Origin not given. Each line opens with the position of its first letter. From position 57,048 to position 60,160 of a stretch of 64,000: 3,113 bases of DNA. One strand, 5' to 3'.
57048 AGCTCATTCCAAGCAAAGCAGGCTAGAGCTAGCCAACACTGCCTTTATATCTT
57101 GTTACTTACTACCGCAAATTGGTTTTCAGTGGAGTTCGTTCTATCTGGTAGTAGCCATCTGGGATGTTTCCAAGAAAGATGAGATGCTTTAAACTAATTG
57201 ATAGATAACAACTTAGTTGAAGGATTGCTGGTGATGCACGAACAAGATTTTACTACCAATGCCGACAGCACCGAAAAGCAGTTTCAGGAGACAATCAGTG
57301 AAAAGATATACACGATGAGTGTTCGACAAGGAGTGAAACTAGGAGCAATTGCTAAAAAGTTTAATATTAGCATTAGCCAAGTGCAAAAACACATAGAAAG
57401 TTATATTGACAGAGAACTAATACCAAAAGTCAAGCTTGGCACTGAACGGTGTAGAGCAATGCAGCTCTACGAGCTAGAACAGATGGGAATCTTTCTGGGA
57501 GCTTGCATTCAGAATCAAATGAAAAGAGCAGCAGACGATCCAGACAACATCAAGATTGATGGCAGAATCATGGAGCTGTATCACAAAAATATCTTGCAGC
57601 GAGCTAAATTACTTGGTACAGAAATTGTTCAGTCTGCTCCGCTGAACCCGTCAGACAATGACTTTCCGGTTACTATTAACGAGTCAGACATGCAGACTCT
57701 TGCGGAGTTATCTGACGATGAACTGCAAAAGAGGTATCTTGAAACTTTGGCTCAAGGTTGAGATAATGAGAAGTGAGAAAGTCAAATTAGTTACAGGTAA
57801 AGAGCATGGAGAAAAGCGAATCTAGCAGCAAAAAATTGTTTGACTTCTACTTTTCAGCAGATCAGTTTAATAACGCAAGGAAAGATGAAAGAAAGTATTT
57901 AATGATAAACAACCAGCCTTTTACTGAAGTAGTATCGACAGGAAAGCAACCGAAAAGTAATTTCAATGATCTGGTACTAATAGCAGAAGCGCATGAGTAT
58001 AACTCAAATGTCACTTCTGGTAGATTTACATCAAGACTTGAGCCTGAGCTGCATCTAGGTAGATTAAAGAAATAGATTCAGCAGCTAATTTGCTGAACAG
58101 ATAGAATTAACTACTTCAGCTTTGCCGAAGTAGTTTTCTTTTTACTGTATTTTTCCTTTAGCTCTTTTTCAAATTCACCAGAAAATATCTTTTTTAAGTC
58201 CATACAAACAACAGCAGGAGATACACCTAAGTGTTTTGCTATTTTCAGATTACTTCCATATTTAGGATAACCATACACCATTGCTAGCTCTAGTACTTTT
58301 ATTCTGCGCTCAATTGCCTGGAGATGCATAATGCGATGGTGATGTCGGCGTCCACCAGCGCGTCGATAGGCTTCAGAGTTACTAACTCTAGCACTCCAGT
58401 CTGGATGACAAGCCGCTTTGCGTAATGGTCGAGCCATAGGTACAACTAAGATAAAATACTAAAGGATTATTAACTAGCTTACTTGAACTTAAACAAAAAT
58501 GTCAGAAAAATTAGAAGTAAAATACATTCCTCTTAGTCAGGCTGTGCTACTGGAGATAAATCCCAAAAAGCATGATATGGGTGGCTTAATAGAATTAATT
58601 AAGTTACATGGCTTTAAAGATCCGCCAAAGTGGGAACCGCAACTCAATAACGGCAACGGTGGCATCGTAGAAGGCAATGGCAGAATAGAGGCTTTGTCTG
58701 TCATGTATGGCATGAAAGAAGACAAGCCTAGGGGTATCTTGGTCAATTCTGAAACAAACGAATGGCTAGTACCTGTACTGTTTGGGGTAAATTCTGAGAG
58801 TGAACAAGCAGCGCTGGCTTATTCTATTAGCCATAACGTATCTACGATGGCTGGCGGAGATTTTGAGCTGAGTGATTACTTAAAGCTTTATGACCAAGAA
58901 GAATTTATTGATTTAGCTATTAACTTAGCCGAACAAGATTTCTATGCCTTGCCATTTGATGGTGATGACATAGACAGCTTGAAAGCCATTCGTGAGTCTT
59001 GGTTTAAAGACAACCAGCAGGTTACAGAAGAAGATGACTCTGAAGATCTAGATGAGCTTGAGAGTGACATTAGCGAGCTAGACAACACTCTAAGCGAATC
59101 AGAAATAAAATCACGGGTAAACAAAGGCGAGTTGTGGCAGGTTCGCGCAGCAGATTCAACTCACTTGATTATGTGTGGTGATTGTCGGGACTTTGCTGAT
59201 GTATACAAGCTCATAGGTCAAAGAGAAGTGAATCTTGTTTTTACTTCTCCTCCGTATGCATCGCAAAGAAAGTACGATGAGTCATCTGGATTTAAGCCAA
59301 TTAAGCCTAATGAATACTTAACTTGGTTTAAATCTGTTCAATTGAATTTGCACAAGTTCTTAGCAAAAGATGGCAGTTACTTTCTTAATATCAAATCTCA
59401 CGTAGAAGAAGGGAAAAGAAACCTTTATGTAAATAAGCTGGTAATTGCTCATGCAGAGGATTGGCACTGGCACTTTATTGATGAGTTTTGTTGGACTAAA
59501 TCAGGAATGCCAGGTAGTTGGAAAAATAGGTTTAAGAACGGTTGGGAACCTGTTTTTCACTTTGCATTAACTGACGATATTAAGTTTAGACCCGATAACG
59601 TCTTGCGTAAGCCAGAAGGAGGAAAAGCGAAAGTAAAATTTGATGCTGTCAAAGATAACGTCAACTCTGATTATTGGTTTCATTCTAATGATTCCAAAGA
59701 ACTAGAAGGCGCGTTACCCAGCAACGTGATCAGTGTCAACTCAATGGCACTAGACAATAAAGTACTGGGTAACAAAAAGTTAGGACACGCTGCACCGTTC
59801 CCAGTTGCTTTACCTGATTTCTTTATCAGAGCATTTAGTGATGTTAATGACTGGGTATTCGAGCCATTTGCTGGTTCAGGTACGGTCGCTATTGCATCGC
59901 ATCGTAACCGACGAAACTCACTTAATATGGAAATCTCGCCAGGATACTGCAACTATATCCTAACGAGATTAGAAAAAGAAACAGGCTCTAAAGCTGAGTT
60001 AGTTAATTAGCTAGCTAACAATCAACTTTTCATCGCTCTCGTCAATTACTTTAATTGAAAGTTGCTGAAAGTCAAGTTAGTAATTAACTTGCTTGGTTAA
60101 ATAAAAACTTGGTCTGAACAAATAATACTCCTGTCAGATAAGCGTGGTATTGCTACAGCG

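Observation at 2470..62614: A 9-mer, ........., marks almost every intergenic spacer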

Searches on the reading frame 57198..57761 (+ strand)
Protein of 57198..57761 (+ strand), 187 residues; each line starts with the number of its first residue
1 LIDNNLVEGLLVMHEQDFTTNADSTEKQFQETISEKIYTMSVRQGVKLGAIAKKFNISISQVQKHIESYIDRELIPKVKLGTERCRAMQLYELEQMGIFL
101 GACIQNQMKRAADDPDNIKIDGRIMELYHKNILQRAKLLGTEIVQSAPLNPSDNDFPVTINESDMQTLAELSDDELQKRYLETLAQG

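Call 37: search_protein_families(library=phrogs, max_evalue=0.01, proteins=[window:57198-57761:+])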
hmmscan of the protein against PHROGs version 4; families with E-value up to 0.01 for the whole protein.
window:57198-57761:+ (187 aa): 2 families
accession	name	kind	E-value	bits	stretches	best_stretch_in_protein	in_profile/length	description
phrog_15357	-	unknown function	0.0091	17.3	0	43-67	39-63/120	-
phrog_1303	-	DNA, RNA and nucleotide metabolism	0.0094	16.7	0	13-66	8-60/184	DNA binding protein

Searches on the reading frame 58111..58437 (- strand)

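Call 37: search_protein_families(library=phrogs, max_evalue=0.01, proteins=[window:58111-58437:-])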
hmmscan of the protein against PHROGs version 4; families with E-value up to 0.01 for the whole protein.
window:58111-58437:- (108 aa): 1 family
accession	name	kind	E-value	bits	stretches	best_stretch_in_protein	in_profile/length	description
phrog_11420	-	DNA, RNA and nucleotide metabolism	0.0059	17.7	1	59-99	21-61/82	DNA binding protein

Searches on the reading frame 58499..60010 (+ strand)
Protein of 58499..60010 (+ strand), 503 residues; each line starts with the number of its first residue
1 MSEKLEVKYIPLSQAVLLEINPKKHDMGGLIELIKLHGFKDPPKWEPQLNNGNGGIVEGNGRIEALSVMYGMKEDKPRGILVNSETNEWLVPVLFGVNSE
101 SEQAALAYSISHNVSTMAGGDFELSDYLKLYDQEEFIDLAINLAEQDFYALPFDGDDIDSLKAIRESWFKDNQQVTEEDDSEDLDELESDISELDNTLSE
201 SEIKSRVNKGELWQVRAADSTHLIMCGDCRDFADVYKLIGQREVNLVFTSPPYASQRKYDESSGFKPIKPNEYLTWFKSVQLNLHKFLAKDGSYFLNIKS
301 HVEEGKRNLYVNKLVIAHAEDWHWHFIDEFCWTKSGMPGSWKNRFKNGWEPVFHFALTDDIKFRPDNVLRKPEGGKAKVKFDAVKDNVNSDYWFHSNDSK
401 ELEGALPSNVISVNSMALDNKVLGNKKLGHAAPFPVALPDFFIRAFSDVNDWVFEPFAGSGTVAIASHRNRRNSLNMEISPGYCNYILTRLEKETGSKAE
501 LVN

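Call 6: search_protein_families(library=pfam, proteins=[window:58499-60010:+])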
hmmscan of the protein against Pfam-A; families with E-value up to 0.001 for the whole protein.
window:58499-60010:+ (503 aa): 1 family
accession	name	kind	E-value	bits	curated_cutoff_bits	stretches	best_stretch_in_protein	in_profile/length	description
PF01555.25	N6_N4_Mtase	-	1.5e-34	120.3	26.7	1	244-487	1-219/221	DNA methylase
